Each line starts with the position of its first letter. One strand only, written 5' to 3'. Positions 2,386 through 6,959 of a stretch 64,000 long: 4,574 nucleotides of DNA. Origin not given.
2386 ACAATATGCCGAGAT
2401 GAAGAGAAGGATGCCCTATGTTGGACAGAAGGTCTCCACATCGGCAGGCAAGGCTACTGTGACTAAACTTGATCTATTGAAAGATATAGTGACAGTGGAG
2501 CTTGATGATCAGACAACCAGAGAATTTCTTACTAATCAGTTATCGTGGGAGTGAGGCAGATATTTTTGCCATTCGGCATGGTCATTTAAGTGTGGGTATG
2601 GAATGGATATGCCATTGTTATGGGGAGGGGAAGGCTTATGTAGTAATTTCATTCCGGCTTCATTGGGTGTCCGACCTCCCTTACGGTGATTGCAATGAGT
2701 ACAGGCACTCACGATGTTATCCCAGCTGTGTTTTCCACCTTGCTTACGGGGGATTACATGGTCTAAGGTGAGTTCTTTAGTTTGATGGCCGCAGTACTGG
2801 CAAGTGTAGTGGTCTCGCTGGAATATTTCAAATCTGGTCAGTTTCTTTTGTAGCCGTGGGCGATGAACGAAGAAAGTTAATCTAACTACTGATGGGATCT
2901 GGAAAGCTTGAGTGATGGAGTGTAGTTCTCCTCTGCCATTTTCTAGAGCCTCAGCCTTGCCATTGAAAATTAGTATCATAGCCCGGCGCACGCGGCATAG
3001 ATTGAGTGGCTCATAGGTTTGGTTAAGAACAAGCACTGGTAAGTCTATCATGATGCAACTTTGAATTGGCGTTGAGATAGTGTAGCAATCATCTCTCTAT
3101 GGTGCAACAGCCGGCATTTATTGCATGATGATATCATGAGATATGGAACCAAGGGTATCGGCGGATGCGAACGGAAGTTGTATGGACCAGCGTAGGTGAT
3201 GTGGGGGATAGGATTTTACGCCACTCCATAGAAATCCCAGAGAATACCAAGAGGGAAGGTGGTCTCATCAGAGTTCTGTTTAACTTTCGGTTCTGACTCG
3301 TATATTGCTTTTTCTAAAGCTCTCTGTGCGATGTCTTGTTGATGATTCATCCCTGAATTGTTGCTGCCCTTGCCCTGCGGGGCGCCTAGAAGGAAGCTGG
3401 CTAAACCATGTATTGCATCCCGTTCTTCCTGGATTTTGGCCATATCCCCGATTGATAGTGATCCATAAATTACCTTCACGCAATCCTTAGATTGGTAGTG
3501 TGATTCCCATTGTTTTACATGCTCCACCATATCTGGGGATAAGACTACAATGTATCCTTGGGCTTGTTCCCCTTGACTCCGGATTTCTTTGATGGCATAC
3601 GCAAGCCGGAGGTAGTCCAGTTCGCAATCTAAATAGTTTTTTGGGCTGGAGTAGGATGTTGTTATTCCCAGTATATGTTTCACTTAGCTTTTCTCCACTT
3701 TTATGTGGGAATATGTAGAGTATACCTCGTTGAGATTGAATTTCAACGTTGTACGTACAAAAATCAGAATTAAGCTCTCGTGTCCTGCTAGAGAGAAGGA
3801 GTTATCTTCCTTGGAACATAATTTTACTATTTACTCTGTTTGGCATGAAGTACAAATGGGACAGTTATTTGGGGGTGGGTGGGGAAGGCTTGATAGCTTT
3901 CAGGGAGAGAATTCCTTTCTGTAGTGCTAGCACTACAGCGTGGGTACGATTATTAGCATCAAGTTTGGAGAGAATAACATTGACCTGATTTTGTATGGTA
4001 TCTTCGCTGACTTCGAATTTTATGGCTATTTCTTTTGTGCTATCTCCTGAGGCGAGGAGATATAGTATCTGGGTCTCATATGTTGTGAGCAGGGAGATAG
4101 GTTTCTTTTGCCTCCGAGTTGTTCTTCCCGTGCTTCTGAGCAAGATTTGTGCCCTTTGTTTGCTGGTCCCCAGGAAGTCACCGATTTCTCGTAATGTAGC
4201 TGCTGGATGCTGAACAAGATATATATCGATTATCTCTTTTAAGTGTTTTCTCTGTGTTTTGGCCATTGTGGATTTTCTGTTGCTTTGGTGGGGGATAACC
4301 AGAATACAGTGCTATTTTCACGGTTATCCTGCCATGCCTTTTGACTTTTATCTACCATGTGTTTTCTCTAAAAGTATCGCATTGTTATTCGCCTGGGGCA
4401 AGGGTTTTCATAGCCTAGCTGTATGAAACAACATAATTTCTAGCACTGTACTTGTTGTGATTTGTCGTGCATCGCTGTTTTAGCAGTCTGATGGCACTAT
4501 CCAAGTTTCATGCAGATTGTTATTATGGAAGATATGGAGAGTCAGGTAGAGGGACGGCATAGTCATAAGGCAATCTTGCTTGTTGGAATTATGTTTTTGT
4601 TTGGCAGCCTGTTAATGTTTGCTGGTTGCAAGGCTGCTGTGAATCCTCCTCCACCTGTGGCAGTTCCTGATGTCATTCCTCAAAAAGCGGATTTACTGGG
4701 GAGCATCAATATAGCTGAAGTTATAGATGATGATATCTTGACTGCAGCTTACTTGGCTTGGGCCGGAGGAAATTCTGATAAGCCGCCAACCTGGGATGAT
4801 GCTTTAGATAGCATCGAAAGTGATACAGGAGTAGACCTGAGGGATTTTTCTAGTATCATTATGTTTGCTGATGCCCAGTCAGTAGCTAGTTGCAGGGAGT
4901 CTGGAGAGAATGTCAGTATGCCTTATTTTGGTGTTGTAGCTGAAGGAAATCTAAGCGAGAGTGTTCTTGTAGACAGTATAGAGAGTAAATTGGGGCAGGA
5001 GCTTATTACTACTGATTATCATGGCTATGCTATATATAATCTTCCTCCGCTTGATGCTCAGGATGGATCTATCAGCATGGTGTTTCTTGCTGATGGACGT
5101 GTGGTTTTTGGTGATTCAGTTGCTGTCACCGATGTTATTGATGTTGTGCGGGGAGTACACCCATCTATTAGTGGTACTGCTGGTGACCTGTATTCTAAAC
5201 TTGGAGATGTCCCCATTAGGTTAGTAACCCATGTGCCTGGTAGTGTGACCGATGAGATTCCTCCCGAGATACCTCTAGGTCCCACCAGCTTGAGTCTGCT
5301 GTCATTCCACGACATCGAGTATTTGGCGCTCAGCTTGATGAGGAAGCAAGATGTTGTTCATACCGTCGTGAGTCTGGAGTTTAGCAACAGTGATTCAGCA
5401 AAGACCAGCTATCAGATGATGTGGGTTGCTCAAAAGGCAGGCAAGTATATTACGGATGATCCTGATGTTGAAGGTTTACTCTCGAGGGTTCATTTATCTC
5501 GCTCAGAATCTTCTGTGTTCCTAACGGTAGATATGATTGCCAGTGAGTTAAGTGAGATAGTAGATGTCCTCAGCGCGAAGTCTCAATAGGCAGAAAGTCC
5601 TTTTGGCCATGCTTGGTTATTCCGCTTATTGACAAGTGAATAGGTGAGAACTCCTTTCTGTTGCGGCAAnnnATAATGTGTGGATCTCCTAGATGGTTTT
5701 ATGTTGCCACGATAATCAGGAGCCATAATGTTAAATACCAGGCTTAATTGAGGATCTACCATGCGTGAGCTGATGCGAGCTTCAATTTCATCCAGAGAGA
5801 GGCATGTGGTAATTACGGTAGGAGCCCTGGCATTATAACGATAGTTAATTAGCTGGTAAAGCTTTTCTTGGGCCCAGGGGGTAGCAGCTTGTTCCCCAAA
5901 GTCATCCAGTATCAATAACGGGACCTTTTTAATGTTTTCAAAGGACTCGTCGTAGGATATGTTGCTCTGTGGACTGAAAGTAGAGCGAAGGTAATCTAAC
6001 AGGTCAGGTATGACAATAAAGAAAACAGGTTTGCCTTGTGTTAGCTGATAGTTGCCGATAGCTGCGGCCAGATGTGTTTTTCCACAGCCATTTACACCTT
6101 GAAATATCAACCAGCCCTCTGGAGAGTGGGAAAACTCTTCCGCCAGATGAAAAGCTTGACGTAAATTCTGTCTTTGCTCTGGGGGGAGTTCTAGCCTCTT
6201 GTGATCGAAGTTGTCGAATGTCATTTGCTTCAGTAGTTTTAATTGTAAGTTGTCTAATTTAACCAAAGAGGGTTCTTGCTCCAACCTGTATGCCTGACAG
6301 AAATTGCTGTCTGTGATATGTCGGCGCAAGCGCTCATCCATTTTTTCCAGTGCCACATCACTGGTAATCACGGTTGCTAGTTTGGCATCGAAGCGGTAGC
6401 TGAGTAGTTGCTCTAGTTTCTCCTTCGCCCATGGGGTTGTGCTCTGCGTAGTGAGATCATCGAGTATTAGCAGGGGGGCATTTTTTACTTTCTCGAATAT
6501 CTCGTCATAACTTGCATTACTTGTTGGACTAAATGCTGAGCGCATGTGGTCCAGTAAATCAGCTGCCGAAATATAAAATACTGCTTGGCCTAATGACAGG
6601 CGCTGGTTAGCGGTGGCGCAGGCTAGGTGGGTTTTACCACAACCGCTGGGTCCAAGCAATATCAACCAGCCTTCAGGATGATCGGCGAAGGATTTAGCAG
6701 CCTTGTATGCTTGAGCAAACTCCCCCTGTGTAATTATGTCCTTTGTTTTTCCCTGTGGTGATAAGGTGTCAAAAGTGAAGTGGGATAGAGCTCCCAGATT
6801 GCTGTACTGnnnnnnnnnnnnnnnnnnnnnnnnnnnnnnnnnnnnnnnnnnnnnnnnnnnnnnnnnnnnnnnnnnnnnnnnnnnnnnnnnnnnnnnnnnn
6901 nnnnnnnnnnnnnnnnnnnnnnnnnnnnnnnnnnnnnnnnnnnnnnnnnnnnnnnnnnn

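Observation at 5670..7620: Helicase loader with two complete AAA+ modules in an rplI-dnaB-dnaD-dnaC operon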

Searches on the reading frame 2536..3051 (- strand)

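Call 57: search_protein_families(library=pfam, proteins=[window:2536-3051:-], max_evalue=0.001)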
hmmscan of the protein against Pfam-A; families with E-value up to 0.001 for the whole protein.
window:2536-3051:- (171 aa): 2 families
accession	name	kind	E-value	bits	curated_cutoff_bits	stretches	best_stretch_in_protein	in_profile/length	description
PF14279.12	HNH_5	-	3.3e-15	56.2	27.5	1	84-136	1-55/56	HNH endonuclease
PF01844.29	HNH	-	1.7e-14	54.1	21.4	1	84-125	1-45/47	HNH endonuclease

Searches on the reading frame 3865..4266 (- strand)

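Call 57: search_protein_families(library=pfam, proteins=[window:3865-4266:-], max_evalue=0.001)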
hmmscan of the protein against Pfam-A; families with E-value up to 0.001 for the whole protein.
window:3865-4266:- (133 aa): 4 families
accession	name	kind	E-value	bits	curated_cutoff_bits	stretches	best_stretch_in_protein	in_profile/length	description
PF00196.25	GerE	-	2.3e-12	46.8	23.5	1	59-114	2-57/57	Bacterial regulatory proteins, luxR family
PF13384.12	HTH_23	-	1.7e-06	28.1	24.6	0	66-93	9-36/50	Homeodomain-like domain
PF04545.22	Sigma70_r4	-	0.00025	21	24.1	0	15-42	13-40/50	Sigma-70, region 4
PF08279.18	HTH_11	-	0.0004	20.7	25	0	65-100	3-41/55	HTH domain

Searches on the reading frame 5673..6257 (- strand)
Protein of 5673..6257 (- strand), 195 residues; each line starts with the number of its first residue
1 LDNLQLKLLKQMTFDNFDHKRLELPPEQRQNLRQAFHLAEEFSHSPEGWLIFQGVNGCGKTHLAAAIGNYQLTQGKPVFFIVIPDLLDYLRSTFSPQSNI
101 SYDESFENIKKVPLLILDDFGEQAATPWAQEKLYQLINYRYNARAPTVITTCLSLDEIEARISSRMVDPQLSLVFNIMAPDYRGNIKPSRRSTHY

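Call 44: search_solved_structures(query=window:5673-6257:-, max_evalue=0.000001, show_alignments=5)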
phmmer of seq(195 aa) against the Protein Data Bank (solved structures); distinct sequences matched with E-value up to 0.000001: 10.
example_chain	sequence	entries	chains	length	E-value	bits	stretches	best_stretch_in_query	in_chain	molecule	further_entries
6qel_G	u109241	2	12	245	4.7e-17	65.6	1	17-169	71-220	DNA replication protein dnaC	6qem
2w58_A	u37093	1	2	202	4.8e-12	49.2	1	49-159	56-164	PRIMOSOME COMPONENT (HELICASE LOADER)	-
3ec2_A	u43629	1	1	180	6.1e-12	48.9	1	43-164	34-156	DNA replication protein DnaC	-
3ecc_A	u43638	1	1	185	6.4e-12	48.8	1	43-164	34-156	DNA replication protein DnaC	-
5bq5_A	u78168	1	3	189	2.9e-11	46.7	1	9-184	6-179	Insertion sequence IS5376 putative ATP-binding protein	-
8q3w_A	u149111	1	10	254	4.5e-11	46.1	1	7-184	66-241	Insertion sequence IS5376 putative ATP-binding protein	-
2qgz_A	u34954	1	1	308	7.6e-11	45.3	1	37-161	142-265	Putative primosome component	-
8q4d_E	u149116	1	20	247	8.7e-11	45.1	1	7-184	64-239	Insertion sequence IS5376 putative ATP-binding protein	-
4m4w_J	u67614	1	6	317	2.2e-09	40.6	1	45-161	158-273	Primosomal protein DnaI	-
5he8_A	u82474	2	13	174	1.9e-08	37.5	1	50-163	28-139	Helicase loader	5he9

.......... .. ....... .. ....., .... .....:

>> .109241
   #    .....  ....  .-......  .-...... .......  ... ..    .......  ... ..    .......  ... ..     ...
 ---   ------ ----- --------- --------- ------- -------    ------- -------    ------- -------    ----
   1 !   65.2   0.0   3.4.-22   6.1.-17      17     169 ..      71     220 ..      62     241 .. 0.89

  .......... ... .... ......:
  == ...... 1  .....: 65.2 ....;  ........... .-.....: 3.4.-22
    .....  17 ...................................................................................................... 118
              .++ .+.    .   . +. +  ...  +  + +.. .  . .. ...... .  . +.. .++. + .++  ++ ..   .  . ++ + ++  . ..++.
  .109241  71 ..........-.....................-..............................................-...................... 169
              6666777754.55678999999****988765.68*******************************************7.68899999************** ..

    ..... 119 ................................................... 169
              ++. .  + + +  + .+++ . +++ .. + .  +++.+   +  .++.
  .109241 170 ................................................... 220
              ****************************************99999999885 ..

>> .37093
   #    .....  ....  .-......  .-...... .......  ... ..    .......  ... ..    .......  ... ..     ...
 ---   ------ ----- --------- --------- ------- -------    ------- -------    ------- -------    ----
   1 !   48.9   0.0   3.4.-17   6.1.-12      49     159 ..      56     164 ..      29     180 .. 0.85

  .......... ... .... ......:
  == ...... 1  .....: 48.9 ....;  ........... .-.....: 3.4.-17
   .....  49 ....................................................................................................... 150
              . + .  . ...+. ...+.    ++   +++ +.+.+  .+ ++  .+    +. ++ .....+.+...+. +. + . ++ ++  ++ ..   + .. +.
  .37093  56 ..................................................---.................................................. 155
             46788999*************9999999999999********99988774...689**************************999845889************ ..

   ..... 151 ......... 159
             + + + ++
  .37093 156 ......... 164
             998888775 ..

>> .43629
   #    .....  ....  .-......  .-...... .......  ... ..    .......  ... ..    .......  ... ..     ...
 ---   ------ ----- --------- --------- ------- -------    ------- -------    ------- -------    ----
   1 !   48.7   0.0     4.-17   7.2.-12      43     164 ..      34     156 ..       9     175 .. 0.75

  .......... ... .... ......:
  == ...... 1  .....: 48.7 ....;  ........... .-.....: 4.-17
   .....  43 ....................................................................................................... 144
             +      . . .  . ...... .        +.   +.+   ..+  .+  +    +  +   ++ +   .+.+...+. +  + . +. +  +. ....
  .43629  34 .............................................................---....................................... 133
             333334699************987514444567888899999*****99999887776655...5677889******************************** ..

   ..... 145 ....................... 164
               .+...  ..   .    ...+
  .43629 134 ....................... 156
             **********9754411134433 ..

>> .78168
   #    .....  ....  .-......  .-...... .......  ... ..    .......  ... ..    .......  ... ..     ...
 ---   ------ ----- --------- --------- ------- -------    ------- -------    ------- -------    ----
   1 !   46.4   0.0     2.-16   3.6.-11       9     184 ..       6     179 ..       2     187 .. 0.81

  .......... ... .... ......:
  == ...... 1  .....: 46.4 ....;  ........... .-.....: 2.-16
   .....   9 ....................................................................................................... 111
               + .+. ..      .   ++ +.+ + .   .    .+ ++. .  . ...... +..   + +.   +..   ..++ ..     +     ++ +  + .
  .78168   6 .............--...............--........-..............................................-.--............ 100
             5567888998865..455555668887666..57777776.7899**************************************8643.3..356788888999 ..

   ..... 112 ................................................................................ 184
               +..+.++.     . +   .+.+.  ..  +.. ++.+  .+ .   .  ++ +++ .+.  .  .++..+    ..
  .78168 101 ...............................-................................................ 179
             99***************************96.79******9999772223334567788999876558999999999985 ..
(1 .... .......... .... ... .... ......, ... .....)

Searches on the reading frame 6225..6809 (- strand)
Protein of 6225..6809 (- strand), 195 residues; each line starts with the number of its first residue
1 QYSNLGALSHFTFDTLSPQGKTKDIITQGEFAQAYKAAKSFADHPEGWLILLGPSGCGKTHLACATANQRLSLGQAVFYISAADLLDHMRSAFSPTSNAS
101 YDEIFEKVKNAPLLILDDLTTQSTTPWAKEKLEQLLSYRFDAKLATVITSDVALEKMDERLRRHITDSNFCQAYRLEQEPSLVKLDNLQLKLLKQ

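Call 45: search_solved_structures(query=window:6225-6809:-, max_evalue=0.000001, show_alignments=5)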
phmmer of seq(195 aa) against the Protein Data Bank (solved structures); distinct sequences matched with E-value up to 0.000001: 52.
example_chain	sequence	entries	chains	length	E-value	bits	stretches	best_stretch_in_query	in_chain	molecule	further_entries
6qel_G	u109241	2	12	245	1.6e-12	50.8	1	48-167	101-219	DNA replication protein dnaC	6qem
3ec2_A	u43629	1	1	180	7e-12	48.7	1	48-163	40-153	DNA replication protein DnaC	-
3ecc_A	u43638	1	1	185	7.4e-12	48.6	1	48-163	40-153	DNA replication protein DnaC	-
2qgz_A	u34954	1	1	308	7e-10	42.2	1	43-160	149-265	Putative primosome component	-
5he8_A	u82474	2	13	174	5.8e-09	39.2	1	49-162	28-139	Helicase loader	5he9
2w58_A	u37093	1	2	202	2.2e-08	37.3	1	20-166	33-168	PRIMOSOME COMPONENT (HELICASE LOADER)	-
9m4n_A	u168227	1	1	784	4.3e-08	36.3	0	39-134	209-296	Cell division control protein 48 homolog A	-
9m3v_A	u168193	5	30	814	4.5e-08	36.3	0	39-134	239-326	Cell division control protein 48 homolog A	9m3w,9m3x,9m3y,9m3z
7wub_C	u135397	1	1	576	5.9e-08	35.9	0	43-120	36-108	Transitional endoplasmic reticulum ATPase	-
7wub_D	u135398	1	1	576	5.9e-08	35.9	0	43-120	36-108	Transitional endoplasmic reticulum ATPase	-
6mck_A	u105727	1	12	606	7e-08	35.6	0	43-120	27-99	Transitional endoplasmic reticulum ATPase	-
8rs9_A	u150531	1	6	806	8.5e-08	35.4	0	42-120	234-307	Transitional endoplasmic reticulum ATPase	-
8r0e_A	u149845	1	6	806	9.2e-08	35.2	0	42-120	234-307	Transitional endoplasmic reticulum ATPase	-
5bq5_A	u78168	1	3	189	9.7e-08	35.2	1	39-152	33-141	Insertion sequence IS5376 putative ATP-binding protein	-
8yka_A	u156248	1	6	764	1.1e-07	35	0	42-120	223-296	Transitional endoplasmic reticulum ATPase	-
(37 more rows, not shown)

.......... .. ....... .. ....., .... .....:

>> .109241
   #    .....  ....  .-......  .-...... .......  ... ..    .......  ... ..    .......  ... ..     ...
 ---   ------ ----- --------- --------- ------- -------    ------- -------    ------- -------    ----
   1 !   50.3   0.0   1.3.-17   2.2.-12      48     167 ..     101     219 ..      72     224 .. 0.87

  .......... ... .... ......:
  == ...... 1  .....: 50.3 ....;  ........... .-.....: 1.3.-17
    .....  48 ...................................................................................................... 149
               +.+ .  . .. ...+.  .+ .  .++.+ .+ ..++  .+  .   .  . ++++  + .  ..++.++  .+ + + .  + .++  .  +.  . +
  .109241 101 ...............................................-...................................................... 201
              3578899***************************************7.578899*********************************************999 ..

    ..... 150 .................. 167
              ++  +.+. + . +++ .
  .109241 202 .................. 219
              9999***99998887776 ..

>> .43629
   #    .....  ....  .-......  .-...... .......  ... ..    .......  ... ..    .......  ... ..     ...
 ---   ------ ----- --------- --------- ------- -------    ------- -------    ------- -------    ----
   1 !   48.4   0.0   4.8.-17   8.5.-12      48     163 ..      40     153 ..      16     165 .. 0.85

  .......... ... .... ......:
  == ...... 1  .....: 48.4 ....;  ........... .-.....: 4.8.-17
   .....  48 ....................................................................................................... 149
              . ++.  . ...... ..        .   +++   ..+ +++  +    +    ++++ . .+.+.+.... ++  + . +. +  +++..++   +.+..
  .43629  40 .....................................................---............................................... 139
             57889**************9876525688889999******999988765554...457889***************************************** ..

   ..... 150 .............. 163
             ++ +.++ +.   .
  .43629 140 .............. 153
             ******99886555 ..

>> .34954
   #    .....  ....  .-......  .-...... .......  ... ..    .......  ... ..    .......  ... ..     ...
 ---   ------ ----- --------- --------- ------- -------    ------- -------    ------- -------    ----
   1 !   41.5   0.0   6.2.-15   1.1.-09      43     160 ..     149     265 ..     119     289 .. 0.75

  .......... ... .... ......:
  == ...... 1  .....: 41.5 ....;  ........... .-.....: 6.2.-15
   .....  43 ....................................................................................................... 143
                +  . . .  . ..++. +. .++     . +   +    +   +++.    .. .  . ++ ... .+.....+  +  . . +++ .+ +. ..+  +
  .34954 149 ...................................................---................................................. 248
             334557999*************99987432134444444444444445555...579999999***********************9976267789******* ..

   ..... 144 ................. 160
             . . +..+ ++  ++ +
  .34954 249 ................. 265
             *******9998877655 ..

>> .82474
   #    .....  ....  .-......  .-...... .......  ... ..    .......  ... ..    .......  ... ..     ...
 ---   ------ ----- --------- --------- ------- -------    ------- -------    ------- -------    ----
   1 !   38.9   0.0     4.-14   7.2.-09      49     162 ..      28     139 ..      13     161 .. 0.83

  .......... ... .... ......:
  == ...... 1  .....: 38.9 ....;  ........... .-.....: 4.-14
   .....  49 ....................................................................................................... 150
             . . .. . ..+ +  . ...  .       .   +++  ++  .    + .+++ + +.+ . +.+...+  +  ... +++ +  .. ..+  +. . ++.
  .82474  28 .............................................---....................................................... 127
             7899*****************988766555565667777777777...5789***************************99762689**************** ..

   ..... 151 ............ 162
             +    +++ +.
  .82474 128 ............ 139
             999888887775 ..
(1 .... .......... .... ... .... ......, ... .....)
